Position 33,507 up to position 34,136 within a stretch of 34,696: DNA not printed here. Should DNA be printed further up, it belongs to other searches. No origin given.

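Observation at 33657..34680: PanAT-like toxin-antitoxin pair (Panacea-domain protein plus coupled small TM protein) abutting the prophage integrase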

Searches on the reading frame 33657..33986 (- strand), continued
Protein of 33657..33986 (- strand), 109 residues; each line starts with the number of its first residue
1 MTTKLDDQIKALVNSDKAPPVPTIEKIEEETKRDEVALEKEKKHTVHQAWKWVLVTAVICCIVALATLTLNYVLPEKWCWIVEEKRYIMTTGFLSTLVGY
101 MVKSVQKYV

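Call 61: find_encoding_contigs(protein=P0014, flank=4000, max_places=3)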
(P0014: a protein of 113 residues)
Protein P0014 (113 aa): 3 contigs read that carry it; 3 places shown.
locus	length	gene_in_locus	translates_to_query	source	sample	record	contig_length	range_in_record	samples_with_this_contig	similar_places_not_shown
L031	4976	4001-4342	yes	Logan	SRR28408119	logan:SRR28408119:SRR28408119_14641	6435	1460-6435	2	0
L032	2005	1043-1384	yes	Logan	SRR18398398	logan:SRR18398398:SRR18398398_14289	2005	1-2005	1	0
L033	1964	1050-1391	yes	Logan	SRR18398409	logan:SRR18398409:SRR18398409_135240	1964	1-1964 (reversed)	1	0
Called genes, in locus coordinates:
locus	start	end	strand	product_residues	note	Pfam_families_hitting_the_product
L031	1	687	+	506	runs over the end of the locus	PF07669:Eco57I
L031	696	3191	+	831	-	PF10544:T5orf172, PF13455:MUG113 (weak), PF04851:ResIII (weak)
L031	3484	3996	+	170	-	PF13274:SocA_Panacea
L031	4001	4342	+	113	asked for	-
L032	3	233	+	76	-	?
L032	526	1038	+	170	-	PF13274:SocA_Panacea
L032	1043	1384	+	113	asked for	-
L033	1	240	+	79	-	?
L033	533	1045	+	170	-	PF13274:SocA_Panacea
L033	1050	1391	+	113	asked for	-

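Call 63: search_protein_families(library=pfam, alignment_id=A2, max_evalue=0.1)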
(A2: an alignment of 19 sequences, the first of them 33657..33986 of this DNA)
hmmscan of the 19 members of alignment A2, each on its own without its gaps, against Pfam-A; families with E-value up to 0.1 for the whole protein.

A. member 1, window:33657-33986:- (109 aa): 6 families
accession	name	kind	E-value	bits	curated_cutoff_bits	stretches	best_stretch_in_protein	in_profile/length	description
PF06781.17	CrgA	-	5.5e-05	23.7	24.8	1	28-102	10-84/89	Cell division protein CrgA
PF11449.14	ArsP_2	-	0.0041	16.8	32.5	1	24-74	139-191/359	Putative, 10TM heavy-metal exporter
PF14927.11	Neurensin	-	0.011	15.9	27.7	1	31-87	22-78/132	Neurensin/Transmembrane protein 74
PF01284.28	MARVEL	-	0.04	14.4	32.8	1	42-78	31-72/135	Membrane-associating domain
PF03806.19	ABG_transport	-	0.048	12.3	27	1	30-101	236-303/502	AbgT putative transporter family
PF15636.11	Tox-GHH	-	0.083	13.3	25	0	80-108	36-64/78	GHH signature containing HNH/Endo VII superfamily nuclease toxin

B. families by the number of members that match (of 19 scanned): 33 families (the first 25 are shown)
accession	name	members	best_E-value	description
PF06781.17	CrgA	4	2.8e-05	Cell division protein CrgA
PF07332.16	Phage_holin_3_6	2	0.0032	Putative Actinobacterial Holin-X, holin superfamily III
PF05940.17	NnrS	2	0.0039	NnrS protein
PF11449.14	ArsP_2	2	0.0041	Putative, 10TM heavy-metal exporter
PF06024.17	Orf78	2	0.0075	Orf78 (ac78)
PF15636.11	Tox-GHH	2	0.0077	GHH signature containing HNH/Endo VII superfamily nuclease toxin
PF01586.21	Basic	2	0.034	Myogenic Basic domain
PF03806.19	ABG_transport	2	0.035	AbgT putative transporter family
PF20088.4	DUF6480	2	0.043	Family of unknown function (DUF6480)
PF20185.3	DUF6548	1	0.0049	Family of unknown function (DUF6548)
PF14023.12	Bestrophin-like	1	0.01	Bestrophin-like domain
PF00001.26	7tm_1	1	0.01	7 transmembrane receptor (rhodopsin family)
PF14927.11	Neurensin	1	0.011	Neurensin/Transmembrane protein 74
PF05569.17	Peptidase_M56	1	0.012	BlaR1 peptidase M56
PF13727.12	CoA_binding_3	1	0.015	CoA-binding domain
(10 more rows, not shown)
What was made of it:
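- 2 of 19 family members give weak Phage_holin_3_6 hits, E 0.003 (call 63).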

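Call 65: find_related_loci(query=window:33657-33986:-, collection=viral_contigs, flank=2500)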
Query window:33657-33986:- (109 aa) in viral_contigs; peptide patterns used: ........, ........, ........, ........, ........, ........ (x = any residue, [..] = any of these).
65 stretches matched a pattern; 2 encode a relative of the query (tblastn E <= 1e-3); 2 distinct loci.
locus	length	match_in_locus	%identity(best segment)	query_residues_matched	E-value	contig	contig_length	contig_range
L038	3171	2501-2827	100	1-109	1e-71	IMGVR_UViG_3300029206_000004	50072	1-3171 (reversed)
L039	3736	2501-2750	100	1-109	2e-41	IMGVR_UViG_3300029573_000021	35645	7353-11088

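Call 75: list_cluster_members(proteins=[P0007, P0008, P0009, P0010, P0011, P0013, P0016, P0018, P0019, P0020])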
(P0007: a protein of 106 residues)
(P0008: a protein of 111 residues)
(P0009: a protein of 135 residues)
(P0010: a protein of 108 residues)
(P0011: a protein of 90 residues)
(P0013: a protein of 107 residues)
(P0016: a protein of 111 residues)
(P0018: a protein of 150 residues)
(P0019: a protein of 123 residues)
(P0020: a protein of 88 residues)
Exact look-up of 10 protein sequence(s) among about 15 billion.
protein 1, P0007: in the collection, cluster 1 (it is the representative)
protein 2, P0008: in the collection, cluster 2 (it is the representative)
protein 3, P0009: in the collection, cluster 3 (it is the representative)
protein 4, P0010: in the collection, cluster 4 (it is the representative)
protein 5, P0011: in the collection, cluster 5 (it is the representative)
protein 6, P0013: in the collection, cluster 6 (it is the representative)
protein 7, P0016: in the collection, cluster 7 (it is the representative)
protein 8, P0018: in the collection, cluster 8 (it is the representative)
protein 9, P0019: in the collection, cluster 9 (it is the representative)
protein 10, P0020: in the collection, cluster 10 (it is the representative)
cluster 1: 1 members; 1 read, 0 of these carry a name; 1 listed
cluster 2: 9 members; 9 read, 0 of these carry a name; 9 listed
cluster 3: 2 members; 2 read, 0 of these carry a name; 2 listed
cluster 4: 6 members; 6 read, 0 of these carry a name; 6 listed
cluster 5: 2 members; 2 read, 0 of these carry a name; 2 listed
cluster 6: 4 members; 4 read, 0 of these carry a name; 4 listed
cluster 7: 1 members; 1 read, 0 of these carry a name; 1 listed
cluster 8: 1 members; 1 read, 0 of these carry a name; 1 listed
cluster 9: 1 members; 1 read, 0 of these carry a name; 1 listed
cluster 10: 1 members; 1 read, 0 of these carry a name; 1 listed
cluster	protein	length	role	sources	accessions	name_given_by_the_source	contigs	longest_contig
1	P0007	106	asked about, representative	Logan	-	-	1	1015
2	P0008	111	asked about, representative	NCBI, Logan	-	-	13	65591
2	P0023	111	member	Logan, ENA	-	-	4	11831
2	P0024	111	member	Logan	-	-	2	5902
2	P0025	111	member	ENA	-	-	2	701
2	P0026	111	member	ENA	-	-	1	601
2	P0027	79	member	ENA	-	-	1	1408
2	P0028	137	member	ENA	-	-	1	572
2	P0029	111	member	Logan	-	-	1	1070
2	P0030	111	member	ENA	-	-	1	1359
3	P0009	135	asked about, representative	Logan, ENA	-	-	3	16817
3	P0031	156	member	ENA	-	-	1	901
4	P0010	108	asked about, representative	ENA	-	-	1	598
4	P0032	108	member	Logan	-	-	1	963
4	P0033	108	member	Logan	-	-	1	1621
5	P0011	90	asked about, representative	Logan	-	-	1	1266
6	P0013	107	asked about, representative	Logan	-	-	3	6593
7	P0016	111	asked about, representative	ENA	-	-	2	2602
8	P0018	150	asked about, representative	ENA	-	-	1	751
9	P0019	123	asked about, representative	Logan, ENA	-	-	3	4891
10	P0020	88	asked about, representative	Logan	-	-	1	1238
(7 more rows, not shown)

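Call 76: find_encoding_contigs(protein=P0008, flank=4000, max_places=4)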
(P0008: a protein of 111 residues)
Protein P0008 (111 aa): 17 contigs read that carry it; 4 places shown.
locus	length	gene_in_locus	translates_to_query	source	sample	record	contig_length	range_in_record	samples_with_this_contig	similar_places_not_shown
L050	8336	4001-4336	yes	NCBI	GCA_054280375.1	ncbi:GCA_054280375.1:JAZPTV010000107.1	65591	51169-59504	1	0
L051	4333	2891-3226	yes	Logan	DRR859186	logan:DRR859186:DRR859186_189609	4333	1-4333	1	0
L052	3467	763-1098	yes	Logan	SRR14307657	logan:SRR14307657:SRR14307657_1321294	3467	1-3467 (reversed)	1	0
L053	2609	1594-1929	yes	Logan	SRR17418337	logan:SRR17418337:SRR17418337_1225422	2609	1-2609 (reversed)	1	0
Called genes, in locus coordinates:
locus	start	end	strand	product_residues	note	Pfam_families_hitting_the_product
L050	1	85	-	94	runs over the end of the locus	PF04545:Sigma70_r4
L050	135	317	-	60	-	-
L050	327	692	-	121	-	-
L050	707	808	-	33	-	-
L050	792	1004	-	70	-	-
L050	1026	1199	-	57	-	-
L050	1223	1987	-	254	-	-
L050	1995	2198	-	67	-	-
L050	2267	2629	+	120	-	PF13560:HTH_31 (weak), PF01381:HTH_3, PF07022:Phage_CI_repr (weak)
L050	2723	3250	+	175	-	-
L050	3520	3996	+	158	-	PF13274:SocA_Panacea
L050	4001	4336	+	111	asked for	-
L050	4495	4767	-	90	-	PF12728:HTH_17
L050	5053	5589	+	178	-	PF01520:Amidase_3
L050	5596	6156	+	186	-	-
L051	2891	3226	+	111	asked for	-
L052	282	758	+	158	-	PF13274:SocA_Panacea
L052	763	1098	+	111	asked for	-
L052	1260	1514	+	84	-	-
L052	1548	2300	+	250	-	PF01520:Amidase_3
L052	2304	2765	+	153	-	-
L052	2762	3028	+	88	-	-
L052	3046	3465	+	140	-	?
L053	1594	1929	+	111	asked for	-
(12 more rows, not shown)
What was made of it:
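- In the P0008-type phages an Amidase_3 gene lies 0.5-1 kb downstream (call 76).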

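Call 82: predict_structure(alignment_id=A2)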
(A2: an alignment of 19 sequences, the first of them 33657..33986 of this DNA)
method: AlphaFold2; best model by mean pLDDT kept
length: 109 residues; sequences in the alignment: 19
mean_pLDDT: 67.0   pTM: 0.35
mean pLDDT of the five models: 67.0, 66.0, 65.7, 62.8, 62.7
residues with pLDDT >= 90: 0; 70-90: 40; 50-70: 64; < 50: 5
segments of 3 or more residues with pLDDT < 50: none
pLDDT, mean of each block of 10 residues (from residue 1): 59 53 59 59 71 84 83 69 64 73 62
secondary structure, 60 per line:
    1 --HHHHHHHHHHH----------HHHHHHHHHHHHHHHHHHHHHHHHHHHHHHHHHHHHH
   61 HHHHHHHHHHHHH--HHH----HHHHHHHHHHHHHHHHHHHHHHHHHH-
elements in order: H3-13 H24-73 H83-108

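Call 84: fold_search(model_id=the predicted structure, library=viral)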
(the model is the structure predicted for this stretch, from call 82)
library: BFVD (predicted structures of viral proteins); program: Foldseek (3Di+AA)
matches with E <= 10: 13; with E <= 0.001: 0
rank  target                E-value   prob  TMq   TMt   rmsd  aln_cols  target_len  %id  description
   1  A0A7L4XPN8            2.8e+00  0.33  0.53  0.65   3.3        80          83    9  (no name in the UniProt tables at hand)
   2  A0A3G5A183            3.0e+00  0.15  0.42  0.38   5.0        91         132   13  Uncharacterized protein (Fragment) [Harvfovirus sp.]
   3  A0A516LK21            5.4e+00  0.08  0.37  0.31   5.8        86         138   17  (no name in the UniProt tables at hand)
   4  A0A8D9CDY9            6.8e+00  0.13  0.43  0.63   3.2        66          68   18  Uncharacterized protein [uncultured marine phage]
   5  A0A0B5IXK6            6.8e+00  0.03  0.26  0.21  25.9       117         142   20  Uncharacterized protein [Pandoravirus inopinatum]
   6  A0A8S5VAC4            7.3e+00  0.10  0.45  0.61   3.4        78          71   14  Uncharacterized protein [Siphoviridae sp. ct6HQ3]
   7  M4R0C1                7.8e+00  0.06  0.39  0.34   9.7       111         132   12  (no name in the UniProt tables at hand)
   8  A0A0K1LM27            8.4e+00  0.08  0.43  0.49   7.1        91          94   12  Uncharacterized protein [Caulobacter phage Seuss]
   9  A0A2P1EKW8            9.1e+00  0.10  0.47  0.60   3.5        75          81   16  Uncharacterized protein [Moumouvirus australiensis]
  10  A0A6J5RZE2            9.1e+00  0.05  0.38  0.16  12.4       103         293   11  Uncharacterized protein [uncultured Caudovirales phage]
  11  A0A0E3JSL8            9.1e+00  0.04  0.36  0.16  20.3       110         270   20  NSP3 [Rotavirus I]
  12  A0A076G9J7            9.8e+00  0.06  0.32  0.39   3.8        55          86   16  Uncharacterized protein [Pseudoalteromonas phage B8b]
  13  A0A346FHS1            9.8e+00  0.04  0.34  0.21  12.7        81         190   23  Uncharacterized protein [Erwinia phage SunLIRen]

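Call 87: search_protein_families(library=pfam, proteins=[L029:1597-2061:+, L029:1163-1591:+], max_evalue=0.01)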
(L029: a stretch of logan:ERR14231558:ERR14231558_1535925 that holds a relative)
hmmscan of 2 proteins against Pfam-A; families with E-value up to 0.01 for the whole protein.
L029:1597-2061:+ (154 aa): 0 families

L029:1163-1591:+ (142 aa): 1 family
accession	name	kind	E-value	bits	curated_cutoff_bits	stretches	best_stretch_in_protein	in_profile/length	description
PF13274.11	SocA_Panacea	-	1.9e-17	64.6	25.7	1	23-114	1-113/113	Antitoxin SocA-like, Panacea domain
